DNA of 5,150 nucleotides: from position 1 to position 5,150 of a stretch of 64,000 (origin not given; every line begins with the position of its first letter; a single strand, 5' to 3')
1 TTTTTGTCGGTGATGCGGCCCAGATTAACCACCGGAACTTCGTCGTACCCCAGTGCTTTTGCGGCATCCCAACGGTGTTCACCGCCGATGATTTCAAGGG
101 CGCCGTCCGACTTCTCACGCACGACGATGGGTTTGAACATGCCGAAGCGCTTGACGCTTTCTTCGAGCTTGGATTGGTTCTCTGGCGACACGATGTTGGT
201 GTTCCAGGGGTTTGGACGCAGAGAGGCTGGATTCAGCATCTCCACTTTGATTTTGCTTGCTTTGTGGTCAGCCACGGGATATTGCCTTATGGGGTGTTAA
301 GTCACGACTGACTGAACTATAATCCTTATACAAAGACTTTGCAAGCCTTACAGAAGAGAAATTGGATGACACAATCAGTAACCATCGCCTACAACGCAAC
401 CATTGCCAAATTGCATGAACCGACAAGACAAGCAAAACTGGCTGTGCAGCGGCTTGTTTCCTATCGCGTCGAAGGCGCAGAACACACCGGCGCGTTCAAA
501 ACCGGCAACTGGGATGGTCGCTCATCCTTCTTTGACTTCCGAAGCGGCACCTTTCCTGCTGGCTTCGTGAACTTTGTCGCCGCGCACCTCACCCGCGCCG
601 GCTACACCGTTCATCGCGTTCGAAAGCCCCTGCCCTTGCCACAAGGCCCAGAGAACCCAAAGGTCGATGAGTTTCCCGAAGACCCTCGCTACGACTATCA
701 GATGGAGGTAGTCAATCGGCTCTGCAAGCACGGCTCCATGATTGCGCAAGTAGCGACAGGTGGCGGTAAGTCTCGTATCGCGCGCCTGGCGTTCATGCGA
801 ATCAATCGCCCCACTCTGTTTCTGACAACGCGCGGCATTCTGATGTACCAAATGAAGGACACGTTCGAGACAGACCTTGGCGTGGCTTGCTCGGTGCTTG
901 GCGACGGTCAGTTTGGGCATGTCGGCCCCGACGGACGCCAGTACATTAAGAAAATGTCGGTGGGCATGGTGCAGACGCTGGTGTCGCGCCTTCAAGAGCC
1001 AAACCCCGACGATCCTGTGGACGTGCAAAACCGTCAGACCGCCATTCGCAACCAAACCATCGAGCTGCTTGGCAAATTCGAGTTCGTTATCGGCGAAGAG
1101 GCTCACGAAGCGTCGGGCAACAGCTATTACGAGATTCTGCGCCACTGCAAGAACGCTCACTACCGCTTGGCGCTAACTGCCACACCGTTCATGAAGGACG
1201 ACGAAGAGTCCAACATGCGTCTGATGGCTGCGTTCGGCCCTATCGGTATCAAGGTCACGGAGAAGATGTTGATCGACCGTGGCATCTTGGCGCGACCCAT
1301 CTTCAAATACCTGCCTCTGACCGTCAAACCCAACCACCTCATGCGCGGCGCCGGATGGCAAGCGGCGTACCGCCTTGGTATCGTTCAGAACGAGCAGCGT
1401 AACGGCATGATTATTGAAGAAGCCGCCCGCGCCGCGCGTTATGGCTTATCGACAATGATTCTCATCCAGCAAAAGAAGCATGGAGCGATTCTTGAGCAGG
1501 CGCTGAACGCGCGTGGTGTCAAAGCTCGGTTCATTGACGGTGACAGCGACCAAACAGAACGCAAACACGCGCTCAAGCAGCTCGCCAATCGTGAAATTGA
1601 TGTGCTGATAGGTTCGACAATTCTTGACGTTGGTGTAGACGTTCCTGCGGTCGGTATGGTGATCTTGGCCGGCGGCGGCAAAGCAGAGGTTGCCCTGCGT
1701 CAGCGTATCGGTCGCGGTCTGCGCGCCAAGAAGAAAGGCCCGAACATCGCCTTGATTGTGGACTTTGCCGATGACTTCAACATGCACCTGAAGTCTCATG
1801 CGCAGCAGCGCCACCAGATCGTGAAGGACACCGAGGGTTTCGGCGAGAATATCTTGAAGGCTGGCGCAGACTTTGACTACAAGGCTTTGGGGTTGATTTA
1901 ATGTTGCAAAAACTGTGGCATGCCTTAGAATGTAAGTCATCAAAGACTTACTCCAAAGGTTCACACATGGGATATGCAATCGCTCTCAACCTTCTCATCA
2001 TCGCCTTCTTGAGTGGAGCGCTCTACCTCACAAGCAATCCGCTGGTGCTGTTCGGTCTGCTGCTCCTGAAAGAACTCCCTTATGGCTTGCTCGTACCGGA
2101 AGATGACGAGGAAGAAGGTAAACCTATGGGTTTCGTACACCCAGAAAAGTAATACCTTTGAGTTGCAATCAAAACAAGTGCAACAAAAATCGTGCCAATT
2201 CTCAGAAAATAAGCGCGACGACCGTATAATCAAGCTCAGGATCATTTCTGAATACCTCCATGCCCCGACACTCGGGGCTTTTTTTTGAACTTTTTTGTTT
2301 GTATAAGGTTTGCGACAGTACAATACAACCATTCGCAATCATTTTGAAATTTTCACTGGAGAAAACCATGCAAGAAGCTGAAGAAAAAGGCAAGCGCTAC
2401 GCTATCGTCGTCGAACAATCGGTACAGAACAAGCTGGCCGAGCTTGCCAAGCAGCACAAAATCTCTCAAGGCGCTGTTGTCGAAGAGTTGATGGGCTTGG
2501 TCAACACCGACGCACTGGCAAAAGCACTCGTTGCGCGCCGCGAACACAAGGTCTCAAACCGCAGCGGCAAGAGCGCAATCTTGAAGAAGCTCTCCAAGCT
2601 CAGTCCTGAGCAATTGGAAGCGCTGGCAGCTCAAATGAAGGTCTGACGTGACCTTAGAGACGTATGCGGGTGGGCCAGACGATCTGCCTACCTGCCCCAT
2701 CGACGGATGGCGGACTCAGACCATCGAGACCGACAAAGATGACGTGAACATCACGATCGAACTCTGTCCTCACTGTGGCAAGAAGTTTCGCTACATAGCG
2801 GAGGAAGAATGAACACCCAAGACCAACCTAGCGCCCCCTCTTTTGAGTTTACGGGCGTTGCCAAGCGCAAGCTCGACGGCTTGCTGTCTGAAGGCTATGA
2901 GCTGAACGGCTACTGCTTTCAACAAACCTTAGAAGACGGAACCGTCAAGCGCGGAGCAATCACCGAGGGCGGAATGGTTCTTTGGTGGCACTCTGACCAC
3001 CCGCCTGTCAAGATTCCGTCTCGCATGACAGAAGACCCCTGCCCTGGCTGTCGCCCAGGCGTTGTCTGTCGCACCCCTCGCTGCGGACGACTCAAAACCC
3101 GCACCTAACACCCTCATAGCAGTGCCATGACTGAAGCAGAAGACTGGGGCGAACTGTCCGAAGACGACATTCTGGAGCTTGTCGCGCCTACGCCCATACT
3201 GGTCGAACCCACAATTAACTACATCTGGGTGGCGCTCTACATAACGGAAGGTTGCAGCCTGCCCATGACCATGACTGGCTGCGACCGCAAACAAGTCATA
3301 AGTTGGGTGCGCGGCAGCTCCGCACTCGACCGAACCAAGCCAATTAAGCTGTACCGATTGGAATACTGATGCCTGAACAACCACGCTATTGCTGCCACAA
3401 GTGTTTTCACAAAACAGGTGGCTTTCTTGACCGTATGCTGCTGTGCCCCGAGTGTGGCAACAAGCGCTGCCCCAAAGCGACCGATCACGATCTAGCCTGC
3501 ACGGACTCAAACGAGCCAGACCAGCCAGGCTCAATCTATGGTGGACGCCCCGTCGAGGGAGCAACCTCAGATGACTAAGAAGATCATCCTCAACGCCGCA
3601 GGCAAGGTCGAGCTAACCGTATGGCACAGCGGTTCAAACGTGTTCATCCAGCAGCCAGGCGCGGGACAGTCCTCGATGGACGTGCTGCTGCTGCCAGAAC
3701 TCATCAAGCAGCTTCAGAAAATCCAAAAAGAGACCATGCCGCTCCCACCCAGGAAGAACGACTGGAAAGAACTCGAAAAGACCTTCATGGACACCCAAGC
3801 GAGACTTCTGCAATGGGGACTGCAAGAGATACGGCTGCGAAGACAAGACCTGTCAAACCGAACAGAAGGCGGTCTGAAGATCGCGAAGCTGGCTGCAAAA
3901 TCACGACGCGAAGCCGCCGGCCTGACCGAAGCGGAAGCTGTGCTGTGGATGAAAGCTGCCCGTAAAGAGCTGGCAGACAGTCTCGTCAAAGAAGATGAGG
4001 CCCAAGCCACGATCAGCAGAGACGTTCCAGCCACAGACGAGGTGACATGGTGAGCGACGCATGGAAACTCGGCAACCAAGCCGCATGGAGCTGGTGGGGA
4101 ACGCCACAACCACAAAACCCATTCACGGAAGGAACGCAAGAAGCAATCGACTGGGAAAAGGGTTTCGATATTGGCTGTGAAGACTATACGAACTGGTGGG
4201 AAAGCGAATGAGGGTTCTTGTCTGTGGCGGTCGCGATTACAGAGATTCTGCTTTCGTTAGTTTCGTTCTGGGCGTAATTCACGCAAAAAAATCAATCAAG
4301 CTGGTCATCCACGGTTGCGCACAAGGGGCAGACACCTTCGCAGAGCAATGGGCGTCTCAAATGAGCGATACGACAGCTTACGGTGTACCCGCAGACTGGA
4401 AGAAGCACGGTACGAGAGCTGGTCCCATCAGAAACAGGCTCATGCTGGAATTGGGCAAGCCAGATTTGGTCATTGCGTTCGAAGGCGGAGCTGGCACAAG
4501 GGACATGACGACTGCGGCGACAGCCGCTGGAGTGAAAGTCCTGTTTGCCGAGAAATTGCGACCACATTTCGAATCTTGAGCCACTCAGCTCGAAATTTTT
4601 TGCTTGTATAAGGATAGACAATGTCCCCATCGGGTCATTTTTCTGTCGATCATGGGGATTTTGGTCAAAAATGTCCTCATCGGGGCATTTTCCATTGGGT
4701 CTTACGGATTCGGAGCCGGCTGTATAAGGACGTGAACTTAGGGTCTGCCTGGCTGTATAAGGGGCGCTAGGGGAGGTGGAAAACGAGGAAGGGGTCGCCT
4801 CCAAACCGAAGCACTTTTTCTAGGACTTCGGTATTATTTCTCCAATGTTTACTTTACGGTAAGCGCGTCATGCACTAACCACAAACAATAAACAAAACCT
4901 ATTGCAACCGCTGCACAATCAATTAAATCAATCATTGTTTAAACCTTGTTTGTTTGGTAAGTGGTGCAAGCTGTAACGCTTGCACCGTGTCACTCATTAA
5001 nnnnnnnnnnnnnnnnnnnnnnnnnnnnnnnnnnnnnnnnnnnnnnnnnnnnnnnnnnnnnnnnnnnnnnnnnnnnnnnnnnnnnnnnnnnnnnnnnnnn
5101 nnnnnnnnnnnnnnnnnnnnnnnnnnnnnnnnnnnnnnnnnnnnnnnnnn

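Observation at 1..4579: Divergent ParB-like nuclease / SF2 helicase module with Zn-ribbon minigenes and a SLOG-domain protein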

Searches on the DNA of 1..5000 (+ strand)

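Call 4: search_dna_similar(query=window:1-5000:+, collection=phages, mode=near, max_rows=25)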
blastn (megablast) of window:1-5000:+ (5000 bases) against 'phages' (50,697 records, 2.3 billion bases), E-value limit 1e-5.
No match.

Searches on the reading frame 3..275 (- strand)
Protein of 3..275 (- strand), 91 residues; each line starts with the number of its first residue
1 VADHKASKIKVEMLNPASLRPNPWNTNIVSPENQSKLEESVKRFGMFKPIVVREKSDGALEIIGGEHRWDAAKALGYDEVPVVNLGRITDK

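Call 10: search_protein_families(library=pfam, max_evalue=0.1, proteins=[window:3-275:-])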
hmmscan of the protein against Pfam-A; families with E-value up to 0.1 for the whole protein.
window:3-275:- (91 aa): 1 family
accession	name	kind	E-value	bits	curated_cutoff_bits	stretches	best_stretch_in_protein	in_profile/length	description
PF02195.25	ParB_N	-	1.1e-13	51.5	26.3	1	11-83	3-76/95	ParB N-terminal domain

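Call 11: search_protein_families(library=phrogs, max_evalue=0.01, proteins=[window:3-275:-])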
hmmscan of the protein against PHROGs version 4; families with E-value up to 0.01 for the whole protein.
window:3-275:- (91 aa): 22 families
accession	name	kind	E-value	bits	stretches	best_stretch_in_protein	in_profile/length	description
phrog_723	-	DNA, RNA and nucleotide metabolism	1.6e-30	107.6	1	5-90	7-91/223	ParB-like partition protein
phrog_8071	-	DNA, RNA and nucleotide metabolism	8.4e-19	69.1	1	7-90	3-82/389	ParB-like partition protein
phrog_620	-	DNA, RNA and nucleotide metabolism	3.5e-17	64.2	1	6-90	4-84/217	ParB-like partition protein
phrog_498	-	other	1.1e-14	54.9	1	6-88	30-110/633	DNA methyltransferase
phrog_4715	-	DNA, RNA and nucleotide metabolism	1.3e-14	54.6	1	10-82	146-219/630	ParB-like partition protein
phrog_26387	-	DNA, RNA and nucleotide metabolism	3.7e-14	53.7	1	5-84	4-84/252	ParB-like partition nuclease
phrog_2159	-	DNA, RNA and nucleotide metabolism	7.6e-13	49.5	1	10-73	60-123/365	ParB-like partition protein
phrog_3264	-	DNA, RNA and nucleotide metabolism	2.4e-12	48.1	1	28-83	66-120/337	ParB-like partition protein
phrog_940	-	DNA, RNA and nucleotide metabolism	7.8e-10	39.5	1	8-90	3-81/388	nuclease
phrog_15396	-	DNA, RNA and nucleotide metabolism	1.2e-09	39.4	1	9-90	2-79/258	ParB-like partition nuclease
phrog_7405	-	unknown function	9.4e-09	36.3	1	6-85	19-98/250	-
phrog_6218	-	DNA, RNA and nucleotide metabolism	1e-08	35.8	1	9-83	3-77/506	ParB-like partition protein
phrog_930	-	DNA, RNA and nucleotide metabolism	2.3e-08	35.2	1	7-84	3-76/223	ParB-like partition protein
phrog_3951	-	unknown function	3.4e-08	34.4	1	30-82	40-93/301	-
phrog_1033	-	DNA, RNA and nucleotide metabolism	3.7e-06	28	1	32-84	53-113/334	ParB-like partition protein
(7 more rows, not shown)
